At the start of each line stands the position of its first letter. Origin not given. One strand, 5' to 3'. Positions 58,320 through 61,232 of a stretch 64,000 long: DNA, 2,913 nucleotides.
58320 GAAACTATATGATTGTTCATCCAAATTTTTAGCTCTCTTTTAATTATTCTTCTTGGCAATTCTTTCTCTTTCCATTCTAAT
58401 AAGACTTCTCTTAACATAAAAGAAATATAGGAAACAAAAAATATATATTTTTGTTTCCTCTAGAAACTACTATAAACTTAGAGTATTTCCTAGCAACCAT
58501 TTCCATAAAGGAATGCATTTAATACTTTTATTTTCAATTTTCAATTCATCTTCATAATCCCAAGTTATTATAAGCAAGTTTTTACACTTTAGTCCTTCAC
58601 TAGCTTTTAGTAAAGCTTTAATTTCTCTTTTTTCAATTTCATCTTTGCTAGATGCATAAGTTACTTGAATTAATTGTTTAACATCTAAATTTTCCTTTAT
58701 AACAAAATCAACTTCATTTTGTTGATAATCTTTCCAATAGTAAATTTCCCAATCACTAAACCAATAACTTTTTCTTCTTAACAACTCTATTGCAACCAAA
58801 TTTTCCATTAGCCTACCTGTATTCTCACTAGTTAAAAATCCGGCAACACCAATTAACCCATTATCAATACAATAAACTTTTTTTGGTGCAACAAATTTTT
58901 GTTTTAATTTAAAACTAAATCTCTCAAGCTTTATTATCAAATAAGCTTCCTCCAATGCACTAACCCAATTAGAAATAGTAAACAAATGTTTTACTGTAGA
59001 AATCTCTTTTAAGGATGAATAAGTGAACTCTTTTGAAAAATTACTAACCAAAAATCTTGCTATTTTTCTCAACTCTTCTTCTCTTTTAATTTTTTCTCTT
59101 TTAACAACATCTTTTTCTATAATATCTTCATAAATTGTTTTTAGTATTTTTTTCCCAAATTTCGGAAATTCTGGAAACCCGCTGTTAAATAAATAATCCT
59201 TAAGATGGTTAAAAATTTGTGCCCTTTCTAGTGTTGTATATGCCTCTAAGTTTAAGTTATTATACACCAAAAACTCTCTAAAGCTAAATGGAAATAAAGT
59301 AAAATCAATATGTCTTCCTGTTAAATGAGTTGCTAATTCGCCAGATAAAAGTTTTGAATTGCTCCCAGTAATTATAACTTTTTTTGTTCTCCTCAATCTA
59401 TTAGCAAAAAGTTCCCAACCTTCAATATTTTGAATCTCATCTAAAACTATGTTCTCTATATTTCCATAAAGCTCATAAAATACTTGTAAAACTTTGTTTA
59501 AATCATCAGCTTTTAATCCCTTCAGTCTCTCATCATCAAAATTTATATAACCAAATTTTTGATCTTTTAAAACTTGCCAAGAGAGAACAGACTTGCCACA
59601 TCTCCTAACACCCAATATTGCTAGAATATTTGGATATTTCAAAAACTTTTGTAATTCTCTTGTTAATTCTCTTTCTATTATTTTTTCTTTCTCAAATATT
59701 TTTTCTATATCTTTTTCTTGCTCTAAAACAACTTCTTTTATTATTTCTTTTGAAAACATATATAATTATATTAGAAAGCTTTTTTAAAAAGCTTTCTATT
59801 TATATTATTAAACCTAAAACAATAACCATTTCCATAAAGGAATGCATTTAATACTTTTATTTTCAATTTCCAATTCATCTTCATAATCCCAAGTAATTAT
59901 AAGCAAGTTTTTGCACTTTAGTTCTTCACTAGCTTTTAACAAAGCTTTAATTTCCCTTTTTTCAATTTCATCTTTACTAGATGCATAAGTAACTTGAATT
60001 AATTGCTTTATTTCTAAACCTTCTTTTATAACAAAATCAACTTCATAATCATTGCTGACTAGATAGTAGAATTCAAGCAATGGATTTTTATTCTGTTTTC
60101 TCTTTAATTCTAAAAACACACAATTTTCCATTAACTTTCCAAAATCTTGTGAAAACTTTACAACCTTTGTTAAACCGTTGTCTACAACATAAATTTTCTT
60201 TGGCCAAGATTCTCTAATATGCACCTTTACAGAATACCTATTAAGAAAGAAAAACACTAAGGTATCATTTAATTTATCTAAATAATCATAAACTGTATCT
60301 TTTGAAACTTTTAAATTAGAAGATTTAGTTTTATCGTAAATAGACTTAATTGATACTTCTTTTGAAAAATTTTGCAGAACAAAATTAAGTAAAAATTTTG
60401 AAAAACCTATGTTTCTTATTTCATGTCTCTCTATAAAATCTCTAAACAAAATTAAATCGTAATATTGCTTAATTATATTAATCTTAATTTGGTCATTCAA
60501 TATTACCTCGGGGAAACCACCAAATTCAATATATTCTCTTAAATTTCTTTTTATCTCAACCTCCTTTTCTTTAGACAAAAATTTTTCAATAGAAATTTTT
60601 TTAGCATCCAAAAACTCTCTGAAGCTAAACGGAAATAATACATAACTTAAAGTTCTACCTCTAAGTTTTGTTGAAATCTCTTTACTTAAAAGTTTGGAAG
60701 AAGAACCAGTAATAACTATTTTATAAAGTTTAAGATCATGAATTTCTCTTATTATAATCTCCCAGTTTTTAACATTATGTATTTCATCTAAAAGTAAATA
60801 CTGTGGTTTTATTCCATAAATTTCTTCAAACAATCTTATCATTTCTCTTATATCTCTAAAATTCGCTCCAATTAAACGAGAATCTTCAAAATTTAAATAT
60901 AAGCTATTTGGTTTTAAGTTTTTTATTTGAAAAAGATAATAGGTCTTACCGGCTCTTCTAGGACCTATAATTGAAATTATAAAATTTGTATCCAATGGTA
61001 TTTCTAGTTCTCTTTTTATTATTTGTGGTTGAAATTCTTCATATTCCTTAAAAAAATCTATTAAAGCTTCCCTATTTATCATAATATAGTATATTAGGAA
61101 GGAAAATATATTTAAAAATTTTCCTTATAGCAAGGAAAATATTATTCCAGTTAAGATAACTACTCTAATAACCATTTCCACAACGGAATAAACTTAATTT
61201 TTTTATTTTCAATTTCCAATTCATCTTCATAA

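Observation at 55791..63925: Concerted evolution confined to the 3' ~240-270 nt: a near-identical, mosaic C-terminal module on otherwise strongly diverged genes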

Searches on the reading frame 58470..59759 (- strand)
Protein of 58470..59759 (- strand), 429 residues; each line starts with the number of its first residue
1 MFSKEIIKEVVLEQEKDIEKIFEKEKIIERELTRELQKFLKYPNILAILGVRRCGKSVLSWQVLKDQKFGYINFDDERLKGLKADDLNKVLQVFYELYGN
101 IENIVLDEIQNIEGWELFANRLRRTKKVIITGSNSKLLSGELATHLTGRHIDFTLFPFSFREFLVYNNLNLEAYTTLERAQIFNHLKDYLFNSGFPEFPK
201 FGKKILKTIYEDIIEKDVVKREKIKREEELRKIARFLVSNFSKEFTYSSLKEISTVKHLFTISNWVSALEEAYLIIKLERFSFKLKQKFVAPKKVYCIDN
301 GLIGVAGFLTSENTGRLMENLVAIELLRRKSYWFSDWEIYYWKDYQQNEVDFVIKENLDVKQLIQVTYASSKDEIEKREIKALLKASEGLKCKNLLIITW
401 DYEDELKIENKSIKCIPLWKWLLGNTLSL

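Call 3: search_protein_families(library=pfam, proteins=[window:58470-59759:-])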
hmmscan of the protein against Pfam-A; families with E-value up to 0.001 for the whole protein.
window:58470-59759:- (429 aa): 2 families
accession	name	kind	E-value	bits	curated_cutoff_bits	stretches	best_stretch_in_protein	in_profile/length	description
PF13173.12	AAA_14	-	4.4e-33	114.5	27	1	44-164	3-129/129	AAA domain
PF13635.12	DUF4143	-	1.5e-26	93.5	28.1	1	215-366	1-157/160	Domain of unknown function (DUF4143)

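Call 24: search_protein_families(library=padloc, proteins=[window:58470-59759:-], max_evalue=0.01)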
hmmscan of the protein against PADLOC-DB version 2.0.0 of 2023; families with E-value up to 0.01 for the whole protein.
window:58470-59759:- (429 aa): 7 families
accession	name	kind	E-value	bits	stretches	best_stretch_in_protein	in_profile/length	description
PDLC04787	PDC-S01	-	1.5e-106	354.7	1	25-425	8-409/412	-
PDLC04789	PDC-S01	-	3.8e-46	155.8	1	28-361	2-334/375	-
PDLC04790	PDC-S01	-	8e-43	144.7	1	25-383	9-382/422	-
PDLC04791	PDC-S01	-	2.5e-23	80.4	1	29-362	3-346/395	-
PDLC04786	PDC-S01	-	1e-17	62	1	29-386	4-410/439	-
PDLC04788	PDC-S01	-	3.7e-12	43.9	1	28-357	2-372/448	-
PDLC04792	PDC-S01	-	1.5e-10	38.3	2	310-388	332-402/452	-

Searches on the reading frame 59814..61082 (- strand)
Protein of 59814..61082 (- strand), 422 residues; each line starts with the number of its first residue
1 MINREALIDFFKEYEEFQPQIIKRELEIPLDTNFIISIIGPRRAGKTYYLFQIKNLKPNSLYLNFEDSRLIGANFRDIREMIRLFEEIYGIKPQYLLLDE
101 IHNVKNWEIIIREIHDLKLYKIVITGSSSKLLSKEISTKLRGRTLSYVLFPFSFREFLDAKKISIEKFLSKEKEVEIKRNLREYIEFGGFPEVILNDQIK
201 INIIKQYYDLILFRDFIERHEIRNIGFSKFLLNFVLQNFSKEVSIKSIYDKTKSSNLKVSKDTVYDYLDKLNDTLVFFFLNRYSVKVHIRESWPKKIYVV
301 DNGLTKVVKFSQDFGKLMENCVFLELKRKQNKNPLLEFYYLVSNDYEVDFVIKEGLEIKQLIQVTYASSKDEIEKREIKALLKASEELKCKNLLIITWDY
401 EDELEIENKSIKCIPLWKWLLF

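Call 3: search_protein_families(library=pfam, proteins=[window:59814-61082:-])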
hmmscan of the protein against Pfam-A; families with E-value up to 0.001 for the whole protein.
window:59814-61082:- (422 aa): 2 families
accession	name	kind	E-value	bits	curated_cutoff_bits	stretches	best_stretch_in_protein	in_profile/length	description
PF13173.12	AAA_14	-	5.7e-34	117.4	27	1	33-158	2-129/129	AAA domain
PF13635.12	DUF4143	-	1.2e-16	61.3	28.1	1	214-364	2-157/160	Domain of unknown function (DUF4143)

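Call 9: find_homologous_proteins(query=window:59817-61082:-)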
Query window:59817-61082:- (422 aa): 6437 proteins with E <= 0.001 among 8000 candidates; the best 120 are listed.
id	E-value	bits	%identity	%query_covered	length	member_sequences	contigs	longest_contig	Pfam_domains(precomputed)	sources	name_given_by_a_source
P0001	3.7e-269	911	100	100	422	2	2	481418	PF13173.13,PF13635.13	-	-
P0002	1.1e-247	840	90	100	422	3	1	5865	PF13173.13,PF13635.13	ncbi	ncbi:MAG: ATP-binding protein [Candidatus Aenigmatarchaeota archaeon]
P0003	1.4e-230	784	82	100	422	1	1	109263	PF13173.13,PF13635.13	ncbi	ncbi:MAG: ATP-binding protein [Candidatus Aenigmatarchaeota archaeon]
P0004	3.4e-230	782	82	100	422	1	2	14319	PF13173.13,PF13635.13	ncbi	ncbi:MAG: ATP-binding protein [Candidatus Aenigmatarchaeota archaeon]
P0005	2.9e-179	615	83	77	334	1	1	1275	PF13173.13,PF13635.13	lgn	-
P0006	4.2e-178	611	66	100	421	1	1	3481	PF13173.13,PF13635.13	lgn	-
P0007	3.7e-174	598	64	100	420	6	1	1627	PF13173.13,PF13635.13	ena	-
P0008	9.2e-174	596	63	100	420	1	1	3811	PF13173.13,PF13635.13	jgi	-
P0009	9.5e-174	596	62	100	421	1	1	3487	PF13173.13,PF13635.13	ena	-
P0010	1.5e-173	596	63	100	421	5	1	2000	PF13173.13,PF13635.13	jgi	jgi:predicted AAA+ superfamily ATPase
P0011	2.3e-173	595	62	100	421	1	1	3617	PF13173.13,PF13635.13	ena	-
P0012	1.5e-172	592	64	100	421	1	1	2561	PF13173.13,PF13635.13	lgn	-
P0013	1.1e-171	590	62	100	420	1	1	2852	PF13173.13,PF13635.13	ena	-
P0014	2.3e-171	589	64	100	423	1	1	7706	PF13173.13,PF13635.13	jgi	jgi:hypothetical protein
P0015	8.2e-171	587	61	100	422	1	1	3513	PF13173.13,PF13635.13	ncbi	ncbi:MAG: ATP-binding protein [Candidatus Aenigmatarchaeota archaeon]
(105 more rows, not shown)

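Call 10: find_related_loci(query=window:59817-61082:-, collection=genome_contigs, flank=10000)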
Query window:59817-61082:- (422 aa) in genome_contigs; peptide patterns used: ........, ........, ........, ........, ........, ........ (x = any residue, [..] = any of these).
266 stretches matched a pattern; 185 encode a relative of the query (tblastn E <= 1e-3); the best 80 are kept; 76 distinct loci.
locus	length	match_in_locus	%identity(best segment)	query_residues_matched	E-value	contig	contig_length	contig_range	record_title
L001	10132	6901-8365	97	1-421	0e+0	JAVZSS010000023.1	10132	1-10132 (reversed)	MAG: Candidatus Aenigmatarchaeota archaeon isolate DRTY-8_201705_bins_23 DRTY-8_201705_bins_23_scaffold_23, whole genome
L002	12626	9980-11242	82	1-421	0e+0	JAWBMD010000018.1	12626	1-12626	MAG: Candidatus Aenigmatarchaeota archaeon isolate GXS_202007_bins_18 GXS_202007_bins_18_scaffold_18, whole genome shotg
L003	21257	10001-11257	62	1-421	9e-171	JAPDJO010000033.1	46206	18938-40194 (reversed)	MAG: Thermoplasmatota archaeon isolate S4B1_HD70 c_000000000280, whole genome shotgun sequence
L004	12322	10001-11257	62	1-421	2e-169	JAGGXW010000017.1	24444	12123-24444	MAG: Thermoplasmata archaeon isolate AUK162 PB_MBMC_116_c_000000000080, whole genome shotgun sequence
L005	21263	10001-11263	92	1-421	0e+0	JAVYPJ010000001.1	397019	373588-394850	MAG: Candidatus Aenigmatarchaeota archaeon isolate DRTY-1_201808_bins_47 DRTY-1_201808_bins_47_scaffold_1, whole genome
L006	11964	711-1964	61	1-421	3e-165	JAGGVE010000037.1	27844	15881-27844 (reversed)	MAG: Candidatus Iainarchaeum archaeon isolate AUK092 PB_MBMC_046_c_000000000009, whole genome shotgun sequence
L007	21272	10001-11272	61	1-421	4e-161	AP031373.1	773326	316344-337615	Nanoarchaeota archaeon YN1 DNA, complete genome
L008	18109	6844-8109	58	4-421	5e-168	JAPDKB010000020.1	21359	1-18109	MAG: archaeon isolate S5B5_HD70 c_000000000699, whole genome shotgun sequence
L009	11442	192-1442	56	2-421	3e-154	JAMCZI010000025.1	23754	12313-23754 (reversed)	MAG: Candidatus Marsarchaeota archaeon isolate FK_Sedi_B_Bin.312 NODE_6986_length_23754_cov_7.93871, whole genome shotgu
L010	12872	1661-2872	57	19-421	6e-150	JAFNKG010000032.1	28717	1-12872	MAG: Methanophagales archaeon isolate CR_Bin_179 NODE_45_length_28717_cov_30.385475, whole genome shotgun sequence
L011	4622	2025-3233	55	19-421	1e-147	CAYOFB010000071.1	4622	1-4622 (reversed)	MAG TPA_asm: uncultured Candidatus Bathyarchaeia archaeon isolate binchicken_co123_18 genome assembly, contig: NODE_1696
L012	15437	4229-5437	55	19-421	2e-144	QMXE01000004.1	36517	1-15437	MAG: Candidatus Bathyarchaeota archaeon isolate B71_G16 B71_Guay16_scaffold_00335, whole genome shotgun sequence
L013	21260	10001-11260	52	2-420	5e-139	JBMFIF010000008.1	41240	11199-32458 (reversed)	MAG: Thermoprotei archaeon isolate KM4324-16 NODE_8_length_41240_cov_24.177028, whole genome shotgun sequence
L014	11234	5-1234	54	9-421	3e-134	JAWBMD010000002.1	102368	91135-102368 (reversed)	MAG: Candidatus Aenigmatarchaeota archaeon isolate GXS_202007_bins_18 GXS_202007_bins_18_scaffold_2, whole genome shotgu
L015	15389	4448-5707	57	2-421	4e-171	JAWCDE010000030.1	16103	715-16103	MAG: Thermoproteota archaeon isolate JZ-1_201912_bins_38 JZ-1_201912_bins_38_scaffold_30, whole genome shotgun sequence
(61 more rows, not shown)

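Call 23: search_solved_structures(query=window:59817-61082:-, max_evalue=1)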
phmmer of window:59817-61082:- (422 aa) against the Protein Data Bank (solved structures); distinct sequences matched with E-value up to 1: 1.
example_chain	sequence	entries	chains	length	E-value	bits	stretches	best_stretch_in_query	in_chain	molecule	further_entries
7z66_AAAA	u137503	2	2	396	0.31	13.4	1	33-103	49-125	Inorganic pyrophosphatase TTM1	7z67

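Call 24: search_protein_families(library=padloc, proteins=[window:59814-61082:-], max_evalue=0.01)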
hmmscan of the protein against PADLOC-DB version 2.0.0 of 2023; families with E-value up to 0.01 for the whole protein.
window:59814-61082:- (422 aa): 7 families
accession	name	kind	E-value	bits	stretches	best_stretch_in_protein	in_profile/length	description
PDLC04787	PDC-S01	-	2.5e-102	340.8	1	20-421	9-407/412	-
PDLC04789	PDC-S01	-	8.8e-41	138.2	1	21-360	5-335/375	-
PDLC04790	PDC-S01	-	4.7e-31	105.9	1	19-382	13-383/422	-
PDLC04791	PDC-S01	-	2.3e-22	77.3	1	20-381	8-363/395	-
PDLC04786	PDC-S01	-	4.6e-16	56.6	1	38-386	25-412/439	-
PDLC04788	PDC-S01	-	5.7e-12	43.3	1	38-307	24-309/448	-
PDLC04792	PDC-S01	-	2.3e-11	40.9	2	35-194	21-200/452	-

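Call 31: find_encoding_contigs(protein=P0001, flank=10000, max_places=4)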
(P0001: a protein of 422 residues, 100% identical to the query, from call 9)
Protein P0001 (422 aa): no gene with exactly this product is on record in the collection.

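Call 49: predict_structure(alignment_id=A2)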
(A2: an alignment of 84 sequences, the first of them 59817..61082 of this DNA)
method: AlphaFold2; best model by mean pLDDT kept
length: 422 residues; sequences in the alignment: 84
mean_pLDDT: 92.2   pTM: 0.91
mean pLDDT of the five models: 92.2, 91.9, 91.5, 90.5, 90.0
residues with pLDDT >= 90: 331; 70-90: 86; 50-70: 5; < 50: 0
segments of 3 or more residues with pLDDT < 50: none
pLDDT, mean of each block of 10 residues (from residue 1): 90 88 91 93 90 93 95 93 96 96 94 95 86 85 93 95 82 92 95 89 92 89 92 93 94 89 94 92 91 94 85 90 97 95 93 96 95 89 95 97 92 97 92
secondary structure, 60 per line:
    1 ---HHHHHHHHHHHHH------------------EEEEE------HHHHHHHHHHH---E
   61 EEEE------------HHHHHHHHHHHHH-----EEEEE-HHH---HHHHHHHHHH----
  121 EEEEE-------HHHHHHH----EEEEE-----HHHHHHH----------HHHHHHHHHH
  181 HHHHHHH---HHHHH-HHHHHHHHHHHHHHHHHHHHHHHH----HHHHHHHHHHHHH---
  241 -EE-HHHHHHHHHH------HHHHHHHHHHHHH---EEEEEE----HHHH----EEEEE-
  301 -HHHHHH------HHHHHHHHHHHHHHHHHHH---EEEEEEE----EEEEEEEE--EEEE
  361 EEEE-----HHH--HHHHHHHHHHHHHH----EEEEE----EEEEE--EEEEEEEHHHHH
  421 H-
elements in order: H4-16 E35-39 H46-56 E60-64 H77-89 E95-99 H107-116 E121-125 H133-139 E144-148 H154-160 H171-187 H191-195 H197-220 H225-237 H245-254 H261-273 E277-282 H287-290 E295-299 H302-307 H314-332 E336-342 E347-354 E357-364 H375-388 E393-397 E402-406 E409-415 H416-421

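Call 51: fold_search(model_id=the predicted structure, library=pdb)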
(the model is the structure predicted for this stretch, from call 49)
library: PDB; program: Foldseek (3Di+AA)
matches with E <= 10: 1604; with E <= 0.001: 107
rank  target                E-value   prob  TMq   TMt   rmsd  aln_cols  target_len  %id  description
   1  2qby_B                2.1e-07  1.00  0.23  0.26  14.2       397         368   14  Crystal structure of a heterodimer of Cdc6/Orc1 initiators bound to origin DNA (from S. solfataricus) (released 2007-09-11)
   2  2v1u_A                2.6e-06  1.00  0.25  0.27  15.7       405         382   13  STRUCTURE OF THE AEROPYRUM PERNIX ORC1 PROTEIN IN COMPLEX WITH DNA (released 2007-09-18)
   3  8s0c_D                4.3e-06  1.00  0.22  0.25  17.4       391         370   12  H. sapiens ORC1-5 bound to double stranded DNA as part of the MCM-ORC complex (released 2024-10-02)
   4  8twa_1                6.1e-06  1.00  0.23  0.21  21.4       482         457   12  Cryo-EM structure of S. cerevisiae Ctf18-RFC-PCNA-PolE-DNA complex (released 2024-09-04)
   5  8s0e_D                7.6e-06  1.00  0.23  0.23  18.2       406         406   13  H. sapiens OCCM bound to double stranded DNA (released 2024-10-02)
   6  8efv_C                9.0e-06  1.00  0.27  0.35  13.8       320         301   13  Structure of single homo-hexameric Holliday junction ATP-dependent DNA helicase RuvB motor (released 2023-05-10)
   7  7xe0_A                1.1e-05  1.00  0.36  0.21  16.9       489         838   13  Cryo-EM structure of plant NLR Sr35 resistosome (released 2022-09-28)
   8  6vvo_D                2.0e-05  1.00  0.27  0.35  11.8       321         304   15  Structure of the human clamp loader (Replication Factor C, RFC) bound to the sliding clamp (Proliferating Cell Nuclear (released 2020-02-26)
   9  1iqp_C                2.4e-05  1.00  0.26  0.33  14.8       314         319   16  Crystal Structure of the Clamp Loader Small Subunit from Pyrococcus furiosus (released 2001-09-19)
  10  7thv_B                2.4e-05  1.00  0.28  0.35  13.9       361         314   13  Structure of the yeast clamp loader (Replication Factor C RFC) bound to the sliding clamp (Proliferating Cell Nuclear  (released 2022-02-16)
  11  7mbw_C                2.4e-05  0.99  0.24  0.23  24.1       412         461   12  Crystal structure of TnsC(1-503)A225V (released 2022-02-23)
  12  6vvo_B                2.5e-05  1.00  0.26  0.32  14.5       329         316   16  Structure of the human clamp loader (Replication Factor C, RFC) bound to the sliding clamp (Proliferating Cell Nuclear (released 2020-02-26)
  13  7cte_E                3.2e-05  1.00  0.27  0.30  18.4       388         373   10  Human Origin Recognition Complex, ORC2-5 (released 2021-01-06)
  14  7cte_B                3.2e-05  1.00  0.21  0.28  16.9       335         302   11  Human Origin Recognition Complex, ORC2-5 (released 2021-01-06)
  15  8zp5_B                3.4e-05  0.99  0.19  0.22  16.3       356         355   11  Cryo-EM structure of origin recognition complex (Orc5 basic patch mutations) with ARS1 DNA bound (released 2025-04-16)
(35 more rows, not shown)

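Call 67: search_protein_families(library=pfam, proteins=[L001:4081-6489:+], max_evalue=0.01)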
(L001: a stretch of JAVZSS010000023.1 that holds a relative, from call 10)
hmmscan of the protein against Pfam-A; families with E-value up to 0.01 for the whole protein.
L001:4081-6489:+ (802 aa): 1 family
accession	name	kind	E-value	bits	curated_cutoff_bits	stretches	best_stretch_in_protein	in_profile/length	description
PF05124.17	S_layer_C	-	3e-19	69.8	23.9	1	49-774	19-172/177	S-layer like family, outer domain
